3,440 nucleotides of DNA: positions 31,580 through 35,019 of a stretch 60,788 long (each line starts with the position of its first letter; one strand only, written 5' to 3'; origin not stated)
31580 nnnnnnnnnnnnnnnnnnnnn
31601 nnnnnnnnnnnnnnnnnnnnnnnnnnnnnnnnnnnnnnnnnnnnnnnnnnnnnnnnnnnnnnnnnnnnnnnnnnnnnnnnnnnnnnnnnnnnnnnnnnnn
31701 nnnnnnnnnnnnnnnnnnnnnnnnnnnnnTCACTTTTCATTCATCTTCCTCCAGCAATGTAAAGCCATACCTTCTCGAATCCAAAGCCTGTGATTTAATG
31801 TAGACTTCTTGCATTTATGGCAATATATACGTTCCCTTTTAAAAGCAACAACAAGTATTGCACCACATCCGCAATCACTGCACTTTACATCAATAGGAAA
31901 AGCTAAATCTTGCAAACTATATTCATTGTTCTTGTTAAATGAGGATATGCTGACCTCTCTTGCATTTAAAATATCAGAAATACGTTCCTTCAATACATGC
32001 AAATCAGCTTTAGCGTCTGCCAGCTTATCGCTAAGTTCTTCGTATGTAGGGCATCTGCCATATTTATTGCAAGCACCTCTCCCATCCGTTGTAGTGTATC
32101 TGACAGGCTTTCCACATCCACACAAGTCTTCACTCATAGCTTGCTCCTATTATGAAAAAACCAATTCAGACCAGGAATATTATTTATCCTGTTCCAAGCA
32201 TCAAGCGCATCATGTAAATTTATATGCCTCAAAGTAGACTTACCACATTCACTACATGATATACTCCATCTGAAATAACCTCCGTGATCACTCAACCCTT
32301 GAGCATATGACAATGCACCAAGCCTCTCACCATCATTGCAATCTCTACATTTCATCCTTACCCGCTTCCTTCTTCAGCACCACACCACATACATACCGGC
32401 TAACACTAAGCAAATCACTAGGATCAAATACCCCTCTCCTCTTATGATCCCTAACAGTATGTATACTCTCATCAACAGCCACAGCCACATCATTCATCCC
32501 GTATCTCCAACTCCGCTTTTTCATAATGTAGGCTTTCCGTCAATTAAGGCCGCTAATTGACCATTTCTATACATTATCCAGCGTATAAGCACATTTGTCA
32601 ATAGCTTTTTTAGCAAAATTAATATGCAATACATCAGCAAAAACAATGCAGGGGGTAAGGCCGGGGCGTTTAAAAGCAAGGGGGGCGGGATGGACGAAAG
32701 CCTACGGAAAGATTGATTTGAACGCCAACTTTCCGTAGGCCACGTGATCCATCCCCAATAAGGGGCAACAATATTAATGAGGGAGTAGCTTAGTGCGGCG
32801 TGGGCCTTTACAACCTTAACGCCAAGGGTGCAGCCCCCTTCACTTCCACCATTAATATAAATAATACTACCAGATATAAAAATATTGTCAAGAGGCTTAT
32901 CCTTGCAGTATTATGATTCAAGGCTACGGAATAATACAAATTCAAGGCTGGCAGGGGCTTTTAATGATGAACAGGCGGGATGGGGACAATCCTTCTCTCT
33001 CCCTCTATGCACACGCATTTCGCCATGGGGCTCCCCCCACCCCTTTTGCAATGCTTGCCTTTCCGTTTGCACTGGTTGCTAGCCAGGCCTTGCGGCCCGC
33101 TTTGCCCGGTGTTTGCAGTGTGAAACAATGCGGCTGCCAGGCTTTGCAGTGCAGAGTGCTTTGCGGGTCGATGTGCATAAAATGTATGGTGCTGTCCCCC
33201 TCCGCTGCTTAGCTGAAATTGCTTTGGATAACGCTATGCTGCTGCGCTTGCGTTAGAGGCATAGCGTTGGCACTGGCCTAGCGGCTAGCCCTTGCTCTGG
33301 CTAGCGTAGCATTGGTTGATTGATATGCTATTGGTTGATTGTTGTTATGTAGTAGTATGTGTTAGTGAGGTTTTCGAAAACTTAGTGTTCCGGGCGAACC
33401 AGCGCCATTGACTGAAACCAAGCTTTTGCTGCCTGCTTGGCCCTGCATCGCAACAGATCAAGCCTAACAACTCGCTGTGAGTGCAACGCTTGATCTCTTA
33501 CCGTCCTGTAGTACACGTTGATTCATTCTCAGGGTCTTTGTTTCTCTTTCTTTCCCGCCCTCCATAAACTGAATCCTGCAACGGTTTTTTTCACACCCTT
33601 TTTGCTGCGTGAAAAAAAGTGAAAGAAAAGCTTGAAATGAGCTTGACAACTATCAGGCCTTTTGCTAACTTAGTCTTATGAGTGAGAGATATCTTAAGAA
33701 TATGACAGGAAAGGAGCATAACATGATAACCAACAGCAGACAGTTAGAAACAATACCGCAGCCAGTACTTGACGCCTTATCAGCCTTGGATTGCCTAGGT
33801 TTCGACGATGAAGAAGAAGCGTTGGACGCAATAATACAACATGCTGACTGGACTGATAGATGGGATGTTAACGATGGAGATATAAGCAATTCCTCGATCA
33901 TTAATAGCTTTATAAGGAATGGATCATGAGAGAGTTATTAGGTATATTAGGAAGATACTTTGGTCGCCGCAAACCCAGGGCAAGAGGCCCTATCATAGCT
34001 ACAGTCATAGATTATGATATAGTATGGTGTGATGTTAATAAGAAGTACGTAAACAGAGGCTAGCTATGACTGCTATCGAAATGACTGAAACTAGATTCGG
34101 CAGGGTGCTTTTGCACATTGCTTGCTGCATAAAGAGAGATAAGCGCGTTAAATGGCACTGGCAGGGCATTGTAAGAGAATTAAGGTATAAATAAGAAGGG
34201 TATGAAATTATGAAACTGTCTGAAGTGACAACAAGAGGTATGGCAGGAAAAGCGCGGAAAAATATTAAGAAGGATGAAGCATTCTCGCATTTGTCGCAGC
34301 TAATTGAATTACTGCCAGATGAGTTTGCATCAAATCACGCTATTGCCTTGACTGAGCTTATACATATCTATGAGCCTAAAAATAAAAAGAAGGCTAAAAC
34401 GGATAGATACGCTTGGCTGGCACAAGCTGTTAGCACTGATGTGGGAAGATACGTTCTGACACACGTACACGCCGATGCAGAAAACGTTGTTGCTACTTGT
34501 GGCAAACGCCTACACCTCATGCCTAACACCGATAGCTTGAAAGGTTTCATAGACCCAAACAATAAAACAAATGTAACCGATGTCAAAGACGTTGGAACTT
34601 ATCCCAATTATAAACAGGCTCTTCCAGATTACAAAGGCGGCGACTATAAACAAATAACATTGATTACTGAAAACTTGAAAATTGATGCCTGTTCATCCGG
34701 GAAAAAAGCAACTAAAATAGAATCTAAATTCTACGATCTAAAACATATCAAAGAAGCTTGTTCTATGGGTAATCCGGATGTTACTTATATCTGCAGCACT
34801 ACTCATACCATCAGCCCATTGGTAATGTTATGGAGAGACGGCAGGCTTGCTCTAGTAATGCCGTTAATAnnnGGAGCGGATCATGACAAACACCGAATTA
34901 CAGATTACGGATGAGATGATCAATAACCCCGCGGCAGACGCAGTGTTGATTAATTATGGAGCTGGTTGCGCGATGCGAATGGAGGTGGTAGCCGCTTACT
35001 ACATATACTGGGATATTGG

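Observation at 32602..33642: About 1 kb with no credible ORF in an otherwise tightly packed genome: GC-rich, highly structured, with its own promoter (large ncRNA and/or origin)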

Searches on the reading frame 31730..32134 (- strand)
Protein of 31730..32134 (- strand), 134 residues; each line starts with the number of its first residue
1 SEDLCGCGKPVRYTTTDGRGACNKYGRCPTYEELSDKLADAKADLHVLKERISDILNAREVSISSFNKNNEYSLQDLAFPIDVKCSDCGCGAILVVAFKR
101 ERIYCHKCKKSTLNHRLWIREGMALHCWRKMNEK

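Call 13: search_protein_families(library=phrogs, proteins=[window:31730-32134:-], max_evalue=0.01)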
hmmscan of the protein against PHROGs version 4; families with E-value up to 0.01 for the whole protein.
window:31730-32134:- (134 aa): 3 families
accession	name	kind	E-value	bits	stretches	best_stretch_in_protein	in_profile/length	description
phrog_23713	-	unknown function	4.2e-12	47.3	1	4-55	6-57/90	-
phrog_33109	-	unknown function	0.00066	21.1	1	5-61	6-63/82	-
phrog_8736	-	unknown function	0.0087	17.6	0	81-111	7-37/93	-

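Call 70: search_protein_families(library=pfam, proteins=[window:31730-32134:-], max_evalue=1)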
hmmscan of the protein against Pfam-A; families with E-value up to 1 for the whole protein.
window:31730-32134:- (134 aa): 1 family
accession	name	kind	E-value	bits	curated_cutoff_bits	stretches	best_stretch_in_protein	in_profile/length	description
PF14362.11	DUF4407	-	0.27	10.9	31.3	1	14-69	169-224/297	Domain of unknown function (DUF4407)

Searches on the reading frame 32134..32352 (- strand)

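Call 13: search_protein_families(library=phrogs, proteins=[window:32134-32352:-], max_evalue=0.01)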
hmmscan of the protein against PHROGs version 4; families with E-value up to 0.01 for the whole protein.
window:32134-32352:- (72 aa): 1 family
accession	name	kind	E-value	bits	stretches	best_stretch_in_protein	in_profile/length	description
phrog_28653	-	unknown function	0.002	19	1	27-56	32-61/65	-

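Call 70: search_protein_families(library=pfam, proteins=[window:32134-32352:-], max_evalue=1)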
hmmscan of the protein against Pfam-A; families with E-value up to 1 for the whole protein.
window:32134-32352:- (72 aa): 1 family
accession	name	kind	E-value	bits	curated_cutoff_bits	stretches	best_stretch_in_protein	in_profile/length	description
PF14354.12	Lar_restr_allev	-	0.28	11.9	28.6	1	25-55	19-56/58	Restriction alleviation protein Lar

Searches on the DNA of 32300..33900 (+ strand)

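Call 4: search_dna_similar(query=window:32400-33900:+, collection=phages, mode=distant, max_rows=40)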
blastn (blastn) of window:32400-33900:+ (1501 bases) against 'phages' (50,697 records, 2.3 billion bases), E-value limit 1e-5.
No match.
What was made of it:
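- On Ceduovirus (c2-type) origin: No blastn match in the phage collection (call 4).
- Closest known: Origin region of lactococcal Ceduovirus. Different: No sequence similarity: blastn of 32400-33900 finds nothing in 50,697 phage records (call 4).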

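Call 7: search_rna_families(source=window, start=32300, end=33900, threshold=evalue, max_evalue=10)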
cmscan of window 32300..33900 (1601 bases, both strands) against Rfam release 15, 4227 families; matches with E-value up to 10: 7.
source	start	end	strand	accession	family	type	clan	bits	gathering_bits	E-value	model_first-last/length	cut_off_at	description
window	32842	32914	+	RF01601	plasmodium_snoR26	Gene; snRNA; snoRNA; CD-box;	-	29.1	50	0.7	1-160/160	no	small nucleolar RNA snoR26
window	32840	32901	+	RF01692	Bacteroid-trp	Cis-reg; leader;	-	24.4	49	7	1-131/131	no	Bacteroidete tryptophan peptide leader RNA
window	32689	32753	-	RF01688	Actino-pnp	Cis-reg;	-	18.8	47.7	0.87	1-63/63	no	Actino-pnp RNA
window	33240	33272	+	RF02939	COG2908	Cis-reg;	-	17.5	58.7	0.22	1-45/45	no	COG2908 RNA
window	32699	32741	+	RF02926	DUF2693-FD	Gene; sRNA;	-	17.5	44.5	1.4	1-49/49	no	DUF2693-FD RNA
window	33522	33641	+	RF04099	MIR837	Gene; miRNA;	-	16.6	117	6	1-122/122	no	MIR837 microRNA precursor family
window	33166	33244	+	RF00223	IRES_Bip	Cis-reg; IRES;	-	9.3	40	3.9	1-263/263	no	bip internal ribosome entry site (IRES)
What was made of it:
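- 32687..32755 (.): Long imperfect hairpin/palindrome. Outer arms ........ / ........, inner perfect 12-bp arms 32700-32711 / 32729-32740. It stands where copy 2 has the conserved palindrome. Only sub-threshold Rfam hits (call 7).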

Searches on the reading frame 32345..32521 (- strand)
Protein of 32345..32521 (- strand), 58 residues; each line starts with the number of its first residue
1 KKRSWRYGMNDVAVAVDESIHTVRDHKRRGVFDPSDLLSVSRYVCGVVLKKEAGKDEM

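Call 13: search_protein_families(library=phrogs, proteins=[window:32345-32521:-], max_evalue=0.01)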
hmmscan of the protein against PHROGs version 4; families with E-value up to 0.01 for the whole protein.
window:32345-32521:- (58 aa): 0 families

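Call 70: search_protein_families(library=pfam, proteins=[window:32345-32521:-], max_evalue=1)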
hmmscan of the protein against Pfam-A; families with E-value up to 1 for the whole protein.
window:32345-32521:- (58 aa): 1 family
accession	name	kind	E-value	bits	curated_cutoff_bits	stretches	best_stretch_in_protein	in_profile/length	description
PF13411.12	MerR_1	-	0.14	12.8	21.6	1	7-36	1-30/69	MerR HTH family regulatory protein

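Call 89: find_homologous_proteins(query=window:32345-32521:-, max_evalue=0.001)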
Query window:32345-32521:- (58 aa): 2 proteins with E <= 0.001 among 2 candidates.
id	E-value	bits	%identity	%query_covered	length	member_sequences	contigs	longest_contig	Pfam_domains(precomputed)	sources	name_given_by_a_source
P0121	2.7e-31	123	100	100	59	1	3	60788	-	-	-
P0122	2.0e-24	101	100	86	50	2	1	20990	-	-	-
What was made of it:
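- Tried and rejected: It returned only itself, because the word index is too coarse for so short a query (call 89).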

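Call 91: search_solved_structures(query=A4, max_evalue=10)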
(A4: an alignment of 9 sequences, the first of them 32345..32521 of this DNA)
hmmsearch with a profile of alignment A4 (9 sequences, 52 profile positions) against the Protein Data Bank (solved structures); distinct sequences matched with E-value up to 10: 12.
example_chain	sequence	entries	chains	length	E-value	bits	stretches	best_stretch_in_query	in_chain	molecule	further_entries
8etq_A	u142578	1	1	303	1.5e-07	34.2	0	12-28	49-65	k-cTRP5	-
2x48_A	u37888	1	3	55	0.0097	18.8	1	4-26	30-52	CAG38821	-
1jbg_A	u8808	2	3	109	0.034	17.1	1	5-37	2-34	transcription activator of multidrug-efflux transporter genes mta | transcription activator MtaN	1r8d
6jgf_A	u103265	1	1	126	0.094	15.7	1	9-31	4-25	CadR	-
6jyw_A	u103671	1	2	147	0.11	15.4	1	9-31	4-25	CadR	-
6jgv_A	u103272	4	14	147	0.11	15.4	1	9-31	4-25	CadR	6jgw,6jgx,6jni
5crl_A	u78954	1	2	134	0.13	15.2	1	7-31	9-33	Mercuric resistance operon regulatory protein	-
8jbe_B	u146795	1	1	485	0.23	14.4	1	28-52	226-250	Caffeine, calcium, zinc sensitivity 1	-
8c7g_B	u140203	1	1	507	0.25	14.3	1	28-52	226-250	Caffeine, calcium, zinc sensitivity 1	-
3ctp_A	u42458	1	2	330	0.72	12.8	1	7-27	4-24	Periplasmic binding protein/LacI transcriptional regulator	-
6kf4_G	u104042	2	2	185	0.74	12.8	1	5-24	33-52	Transcription factor E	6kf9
2jt1_A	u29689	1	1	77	1.4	11.9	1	8-27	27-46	PefI protein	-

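Call 92: search_protein_families(library=pfam, alignment_id=A4, max_evalue=1)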
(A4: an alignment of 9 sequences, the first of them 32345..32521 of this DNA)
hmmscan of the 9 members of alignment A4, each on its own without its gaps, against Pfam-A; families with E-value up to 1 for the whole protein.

A. member 1, window:32345-32521:- (58 aa): 1 family
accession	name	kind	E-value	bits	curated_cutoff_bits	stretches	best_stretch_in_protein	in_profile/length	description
PF13411.12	MerR_1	-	0.14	12.8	21.6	1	7-36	1-30/69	MerR HTH family regulatory protein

B. families by the number of members that match (of 9 scanned): 16 families
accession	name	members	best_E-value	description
PF13411.12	MerR_1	4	0.0055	MerR HTH family regulatory protein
PF00376.29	MerR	3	0.0015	MerR family regulatory protein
PF12728.13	HTH_17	2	8.9e-05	Helix-turn-helix domain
PF09339.16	HTH_IclR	2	0.003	IclR helix-turn-helix domain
PF15412.11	Nse4-Nse3_bdg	2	0.0041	Binding domain of Nse4/EID3 to Nse3-MAGE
PF08281.18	Sigma70_r4_2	2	0.0093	Sigma-70, region 4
PF13412.12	HTH_24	2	0.029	Winged helix-turn-helix DNA-binding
PF00356.27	LacI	1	0.00028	Bacterial regulatory proteins, lacI family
PF21531.3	Rv2175c_wHTH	1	0.0028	DNA-binding protein Rv2175c, wHTH domain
PF04545.22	Sigma70_r4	1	0.037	Sigma-70, region 4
PF20432.4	Xre-like-HTH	1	0.062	Antitoxin Xre-like helix-turn-helix domain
PF04280.21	Tim44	1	0.08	Tim44-like domain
PF00440.29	TetR_N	1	0.097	Bacterial regulatory proteins, tetR family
PF12964.13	DUF3853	1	0.099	Protein of unknown function (DUF3853)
PF04135.18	Nop10p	1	0.18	Nucleolar RNA-binding protein, Nop10p family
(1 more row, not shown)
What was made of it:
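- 32345..32524 (-): First gene of the leftward operon: a 59-aa MerR/HTH_17-like DNA-binding protein. It is conserved across the family and is a candidate binder of the region. PDB profile hits to MtaN, CadR and MerR at E 0.03-0.13 (calls 91, 92).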

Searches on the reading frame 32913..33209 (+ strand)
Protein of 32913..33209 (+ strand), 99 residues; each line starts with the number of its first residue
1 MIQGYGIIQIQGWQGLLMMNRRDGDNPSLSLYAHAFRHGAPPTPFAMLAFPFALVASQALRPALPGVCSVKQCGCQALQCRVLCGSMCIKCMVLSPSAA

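Call 13: search_protein_families(library=phrogs, proteins=[window:32913-33209:+], max_evalue=0.01)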
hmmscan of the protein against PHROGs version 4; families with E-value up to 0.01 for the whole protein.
window:32913-33209:+ (99 aa): 0 families

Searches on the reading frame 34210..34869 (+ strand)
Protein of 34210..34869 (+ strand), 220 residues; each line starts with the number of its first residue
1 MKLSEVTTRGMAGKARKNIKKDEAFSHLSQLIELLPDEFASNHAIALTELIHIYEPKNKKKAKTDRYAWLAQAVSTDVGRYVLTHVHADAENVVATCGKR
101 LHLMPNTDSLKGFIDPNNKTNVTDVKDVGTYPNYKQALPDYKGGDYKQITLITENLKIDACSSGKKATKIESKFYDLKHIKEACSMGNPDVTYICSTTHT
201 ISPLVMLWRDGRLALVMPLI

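Call 12: find_related_loci(query=window:34210-34869:+, collection=viral_contigs, flank=6000)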
Query window:34210-34869:+ (220 aa) in viral_contigs; peptide patterns used: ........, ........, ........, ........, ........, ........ (x = any residue, [..] = any of these).
12 stretches matched a pattern, but none encodes a relative of the query by tblastn (E <= 1e-3).

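Call 13: search_protein_families(library=phrogs, proteins=[window:34210-34869:+], max_evalue=0.01)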
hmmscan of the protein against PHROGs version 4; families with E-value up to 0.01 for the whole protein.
window:34210-34869:+ (220 aa): 0 families

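Call 14: find_encoding_contigs(protein=window:34210-34869:+, flank=6000, max_places=10)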
Protein window:34210-34869:+ (220 aa): 4 contigs read that carry it; 2 places shown.
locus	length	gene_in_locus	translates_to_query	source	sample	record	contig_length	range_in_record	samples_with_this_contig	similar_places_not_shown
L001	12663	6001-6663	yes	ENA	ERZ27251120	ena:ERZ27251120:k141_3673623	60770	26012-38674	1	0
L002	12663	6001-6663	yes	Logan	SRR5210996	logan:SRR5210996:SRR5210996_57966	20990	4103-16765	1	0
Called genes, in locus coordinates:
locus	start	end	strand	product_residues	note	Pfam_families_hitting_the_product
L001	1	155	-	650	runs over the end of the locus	-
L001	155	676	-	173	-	PF13489:Methyltransf_23 (weak), PF08241:Methyltransf_11 (faint)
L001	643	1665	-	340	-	-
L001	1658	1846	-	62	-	-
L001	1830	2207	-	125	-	-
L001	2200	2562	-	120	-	-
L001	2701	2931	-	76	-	-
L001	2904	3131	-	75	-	-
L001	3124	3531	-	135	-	-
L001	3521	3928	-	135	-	-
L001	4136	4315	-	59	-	-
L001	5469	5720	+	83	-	-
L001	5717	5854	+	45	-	-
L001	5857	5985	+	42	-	-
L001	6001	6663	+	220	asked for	-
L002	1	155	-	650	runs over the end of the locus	-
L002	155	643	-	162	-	PF13489:Methyltransf_23 (weak), PF08241:Methyltransf_11 (faint)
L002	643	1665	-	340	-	-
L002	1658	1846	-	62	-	-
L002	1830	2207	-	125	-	-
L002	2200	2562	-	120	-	-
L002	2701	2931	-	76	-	-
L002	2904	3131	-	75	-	-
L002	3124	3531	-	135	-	-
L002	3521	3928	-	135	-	-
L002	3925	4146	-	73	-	-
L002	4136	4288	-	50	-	-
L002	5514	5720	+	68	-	-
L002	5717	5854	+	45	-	-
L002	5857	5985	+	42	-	-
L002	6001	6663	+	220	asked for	-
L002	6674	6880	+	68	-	-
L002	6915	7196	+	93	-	PF27050:Phage_P22_Y8K6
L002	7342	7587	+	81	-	-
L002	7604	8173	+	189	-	PF01844:HNH (weak)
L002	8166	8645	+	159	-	PF01844:HNH, PF14279:HNH_5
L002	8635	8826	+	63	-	-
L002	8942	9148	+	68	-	-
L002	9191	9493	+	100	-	-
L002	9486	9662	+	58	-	-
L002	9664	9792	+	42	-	-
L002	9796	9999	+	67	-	-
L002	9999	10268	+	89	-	-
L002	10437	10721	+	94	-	-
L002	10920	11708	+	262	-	PF01370:Epimerase (faint), PF04321:RmlD_sub_bind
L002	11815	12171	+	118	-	-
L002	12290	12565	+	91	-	-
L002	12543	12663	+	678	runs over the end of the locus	PF00176:SNF2-rel_dom, PF04851:ResIII (weak), PF00271:Helicase_C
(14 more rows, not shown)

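Call 35: search_protein_families(library=pfam, proteins=[window:34210-34869:+], max_evalue=0.01)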
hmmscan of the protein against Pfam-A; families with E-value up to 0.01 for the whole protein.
window:34210-34869:+ (220 aa): 0 families
